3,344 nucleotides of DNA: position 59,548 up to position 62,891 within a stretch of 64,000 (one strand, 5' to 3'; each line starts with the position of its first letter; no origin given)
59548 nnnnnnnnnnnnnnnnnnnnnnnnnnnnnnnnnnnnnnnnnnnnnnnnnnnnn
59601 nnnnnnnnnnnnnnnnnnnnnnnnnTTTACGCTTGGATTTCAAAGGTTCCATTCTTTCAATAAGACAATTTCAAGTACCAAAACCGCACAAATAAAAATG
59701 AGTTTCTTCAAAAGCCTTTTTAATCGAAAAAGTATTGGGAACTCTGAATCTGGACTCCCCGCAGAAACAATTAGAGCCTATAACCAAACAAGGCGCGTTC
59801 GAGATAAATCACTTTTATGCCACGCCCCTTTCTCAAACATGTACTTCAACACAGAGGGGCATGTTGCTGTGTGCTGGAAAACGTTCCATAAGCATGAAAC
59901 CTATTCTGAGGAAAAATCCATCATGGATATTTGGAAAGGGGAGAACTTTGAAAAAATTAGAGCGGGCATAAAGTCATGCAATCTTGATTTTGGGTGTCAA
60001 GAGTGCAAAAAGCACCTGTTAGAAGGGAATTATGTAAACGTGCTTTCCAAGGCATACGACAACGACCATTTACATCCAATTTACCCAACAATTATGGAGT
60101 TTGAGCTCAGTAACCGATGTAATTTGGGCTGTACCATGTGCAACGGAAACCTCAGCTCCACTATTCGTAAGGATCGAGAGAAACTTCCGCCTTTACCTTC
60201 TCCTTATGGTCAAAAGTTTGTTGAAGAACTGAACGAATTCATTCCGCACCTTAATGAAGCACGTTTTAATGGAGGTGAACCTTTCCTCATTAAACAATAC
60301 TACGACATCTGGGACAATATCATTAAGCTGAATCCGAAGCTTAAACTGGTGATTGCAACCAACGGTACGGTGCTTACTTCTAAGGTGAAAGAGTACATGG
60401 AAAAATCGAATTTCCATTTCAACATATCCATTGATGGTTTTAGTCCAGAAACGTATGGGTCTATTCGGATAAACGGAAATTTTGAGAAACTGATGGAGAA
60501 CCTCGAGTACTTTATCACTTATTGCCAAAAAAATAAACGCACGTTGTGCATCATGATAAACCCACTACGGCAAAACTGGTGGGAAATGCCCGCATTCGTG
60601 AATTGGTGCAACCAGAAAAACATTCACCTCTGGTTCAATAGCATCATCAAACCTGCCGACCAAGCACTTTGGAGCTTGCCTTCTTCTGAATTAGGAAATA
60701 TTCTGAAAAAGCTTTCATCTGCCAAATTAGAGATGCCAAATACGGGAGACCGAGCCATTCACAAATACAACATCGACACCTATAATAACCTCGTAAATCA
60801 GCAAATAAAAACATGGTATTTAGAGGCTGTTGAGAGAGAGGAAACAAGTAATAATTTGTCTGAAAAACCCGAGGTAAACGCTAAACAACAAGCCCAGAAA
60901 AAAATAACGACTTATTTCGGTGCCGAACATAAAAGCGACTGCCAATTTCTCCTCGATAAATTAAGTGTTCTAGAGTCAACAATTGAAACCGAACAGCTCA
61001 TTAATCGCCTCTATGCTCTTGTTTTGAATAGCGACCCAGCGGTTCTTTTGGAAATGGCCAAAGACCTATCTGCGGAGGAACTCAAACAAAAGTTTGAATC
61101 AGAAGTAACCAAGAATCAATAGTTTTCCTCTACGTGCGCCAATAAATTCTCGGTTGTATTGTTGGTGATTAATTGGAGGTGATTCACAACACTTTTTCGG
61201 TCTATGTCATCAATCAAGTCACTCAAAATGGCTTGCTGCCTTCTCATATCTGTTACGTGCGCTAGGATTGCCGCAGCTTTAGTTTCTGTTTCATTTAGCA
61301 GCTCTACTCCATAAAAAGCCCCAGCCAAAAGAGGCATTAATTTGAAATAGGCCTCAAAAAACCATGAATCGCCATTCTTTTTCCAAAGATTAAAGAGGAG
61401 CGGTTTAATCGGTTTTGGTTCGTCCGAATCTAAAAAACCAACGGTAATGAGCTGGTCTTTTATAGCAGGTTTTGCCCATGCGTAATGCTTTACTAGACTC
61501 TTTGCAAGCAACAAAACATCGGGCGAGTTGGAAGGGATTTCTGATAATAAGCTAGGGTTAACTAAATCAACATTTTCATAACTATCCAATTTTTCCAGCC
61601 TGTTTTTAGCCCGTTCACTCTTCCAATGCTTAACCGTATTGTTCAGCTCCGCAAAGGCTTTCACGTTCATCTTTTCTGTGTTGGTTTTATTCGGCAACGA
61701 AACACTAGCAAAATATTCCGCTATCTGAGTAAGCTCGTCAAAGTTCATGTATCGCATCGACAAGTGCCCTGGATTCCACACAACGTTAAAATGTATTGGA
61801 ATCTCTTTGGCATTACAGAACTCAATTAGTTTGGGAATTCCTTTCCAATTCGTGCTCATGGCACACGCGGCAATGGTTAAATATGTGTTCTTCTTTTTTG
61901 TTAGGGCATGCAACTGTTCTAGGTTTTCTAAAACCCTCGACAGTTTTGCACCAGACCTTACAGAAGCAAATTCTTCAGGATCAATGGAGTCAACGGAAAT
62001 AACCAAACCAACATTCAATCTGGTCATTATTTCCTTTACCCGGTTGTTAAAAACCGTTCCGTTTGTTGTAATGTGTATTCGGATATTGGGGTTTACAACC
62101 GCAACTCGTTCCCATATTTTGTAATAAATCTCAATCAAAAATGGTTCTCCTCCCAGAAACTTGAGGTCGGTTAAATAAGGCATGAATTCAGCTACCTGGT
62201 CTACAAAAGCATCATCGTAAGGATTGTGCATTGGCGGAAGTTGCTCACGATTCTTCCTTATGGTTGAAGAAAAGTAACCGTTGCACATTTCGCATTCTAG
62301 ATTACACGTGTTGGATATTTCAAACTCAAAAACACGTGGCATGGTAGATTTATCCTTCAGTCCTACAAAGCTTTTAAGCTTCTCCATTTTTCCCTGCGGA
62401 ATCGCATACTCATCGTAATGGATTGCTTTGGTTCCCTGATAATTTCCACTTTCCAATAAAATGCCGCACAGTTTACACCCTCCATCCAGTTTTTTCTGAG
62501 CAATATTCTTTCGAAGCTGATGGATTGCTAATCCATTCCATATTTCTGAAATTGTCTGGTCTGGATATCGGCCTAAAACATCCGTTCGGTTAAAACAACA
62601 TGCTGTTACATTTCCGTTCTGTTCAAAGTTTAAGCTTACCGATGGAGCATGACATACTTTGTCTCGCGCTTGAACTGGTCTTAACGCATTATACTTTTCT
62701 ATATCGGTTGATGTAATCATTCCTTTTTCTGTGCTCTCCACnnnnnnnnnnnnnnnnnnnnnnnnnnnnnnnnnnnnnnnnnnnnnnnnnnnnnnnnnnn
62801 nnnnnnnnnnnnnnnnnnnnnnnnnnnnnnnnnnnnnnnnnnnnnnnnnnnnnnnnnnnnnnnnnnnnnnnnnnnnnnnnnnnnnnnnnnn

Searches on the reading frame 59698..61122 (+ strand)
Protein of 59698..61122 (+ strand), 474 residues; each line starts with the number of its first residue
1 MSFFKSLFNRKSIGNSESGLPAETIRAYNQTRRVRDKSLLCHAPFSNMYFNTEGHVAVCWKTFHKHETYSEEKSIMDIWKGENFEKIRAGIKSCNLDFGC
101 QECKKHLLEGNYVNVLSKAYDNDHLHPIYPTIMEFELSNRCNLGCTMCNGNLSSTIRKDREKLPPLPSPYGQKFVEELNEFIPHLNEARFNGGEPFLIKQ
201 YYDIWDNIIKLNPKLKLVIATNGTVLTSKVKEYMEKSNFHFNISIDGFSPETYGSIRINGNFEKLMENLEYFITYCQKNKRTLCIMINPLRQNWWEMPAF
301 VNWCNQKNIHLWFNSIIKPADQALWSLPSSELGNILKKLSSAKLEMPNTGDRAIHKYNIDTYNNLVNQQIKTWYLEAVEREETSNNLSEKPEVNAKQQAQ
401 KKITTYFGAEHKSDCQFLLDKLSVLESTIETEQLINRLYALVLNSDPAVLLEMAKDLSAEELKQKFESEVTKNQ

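Call 8: search_protein_families(library=pfam, proteins=[window:59698-61122:+], max_evalue=0.01)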
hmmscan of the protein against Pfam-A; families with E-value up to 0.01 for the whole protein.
window:59698-61122:+ (474 aa): 3 families
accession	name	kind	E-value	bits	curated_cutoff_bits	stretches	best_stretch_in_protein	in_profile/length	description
PF04055.27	Radical_SAM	-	5.4e-17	62.9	29.5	1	136-303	2-165/166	Radical SAM superfamily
PF13186.11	SPASM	-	1.9e-05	25.3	21.5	1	41-103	1-66/67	Iron-sulfur cluster-binding domain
PF14460.11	Prok-E2_D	-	0.0039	17.4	25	0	25-127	74-170/171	Prokaryotic E2 family D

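Call 79: search_protein_families(library=ncbifam, proteins=[window:59698-61122:+], max_evalue=0.001)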
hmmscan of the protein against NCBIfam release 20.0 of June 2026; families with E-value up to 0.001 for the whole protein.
window:59698-61122:+ (474 aa): 37 families (the best 25 are shown)
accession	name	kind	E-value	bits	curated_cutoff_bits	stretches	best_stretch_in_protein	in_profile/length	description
NF033640.1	N_Twi_rSAM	subfamily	1.4e-43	149.5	170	1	40-368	4-358/398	twitch domain-containing radical SAM protein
TIGR02666.1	moaA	equivalog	5.2e-16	58.5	284.05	1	137-343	16-220/336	GTP 3',8-cyclase MoaA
TIGR04317.1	W_rSAM_matur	equivalog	8.7e-15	54.7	380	1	135-310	8-177/349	tungsten cofactor oxidoreductase radical SAM maturase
NF050035.1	rSAM_WgK_link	exception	1.1e-14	54.2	650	1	129-275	7-146/367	radical SAM/SPASM peptide maturase WgkB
TIGR04250.1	SCM_rSAM_ScmE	equivalog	2.3e-14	53.1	400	1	130-271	2-136/358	SynChlorMet cassette radical SAM/SPASM protein ScmE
TIGR04311.1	rSAM_Geo_metal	subfamily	3.4e-13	49.4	400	1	129-324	1-194/423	radical SAM/SPASM family putative metalloenzyme maturase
TIGR04545.1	rSAM_ahbD_hemeb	equivalog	2.9e-11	43.4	500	1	134-272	3-134/339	heme b synthase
TIGR04054.1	rSAM_NirJ1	equivalog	2e-10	39.8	650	1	132-309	37-202/387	putative heme d1 biosynthesis radical SAM protein NirJ1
NF038283.1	viperin_w_prok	equivalog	3.5e-10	39.5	180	1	133-288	4-159/281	viperin family antiviral radical SAM protein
NF001199.0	PRK00164.2-1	equivalog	3.7e-10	39.4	231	1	135-318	16-189/308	GTP 3',8-cyclase MoaA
TIGR03962.1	mycofact_rSAM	equivalog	1.4e-09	37.6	265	1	130-278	11-150/339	mycofactocin radical SAM maturase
TIGR04321.1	spiroSPASM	subfamily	1.5e-09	37.1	250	1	105-308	205-409/510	spiro-SPASM protein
NF050038.1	rSAM_RiPP_GggB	equivalog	2.4e-09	36.7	650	1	136-272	47-180/398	streptosactin maturase GggB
TIGR02668.1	moaA_archaeal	equivalog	3.3e-09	36.1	325.25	1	136-311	15-183/303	GTP 3',8-cyclase MoaA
TIGR04051.1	rSAM_NirJ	equivalog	5e-09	35.6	515.45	1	135-316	6-175/354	heme d1 biosynthesis radical SAM protein NirJ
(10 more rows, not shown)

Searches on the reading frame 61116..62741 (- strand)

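Call 26: search_protein_families(library=pfam, proteins=[window:61116-62741:-], max_evalue=0.001)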
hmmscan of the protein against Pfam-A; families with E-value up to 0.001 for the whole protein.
window:61116-62741:- (541 aa): 3 families
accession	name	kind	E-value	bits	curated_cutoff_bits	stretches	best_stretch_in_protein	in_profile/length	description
PF04055.27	Radical_SAM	-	4.2e-13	50.3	29.5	1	141-286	2-145/166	Radical SAM superfamily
PF13186.11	SPASM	-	8.9e-08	32.7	21.5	1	30-92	1-66/67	Iron-sulfur cluster-binding domain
PF13353.11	Fer4_12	-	0.00015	22.5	22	1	144-240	13-107/137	4Fe-4S single cluster domain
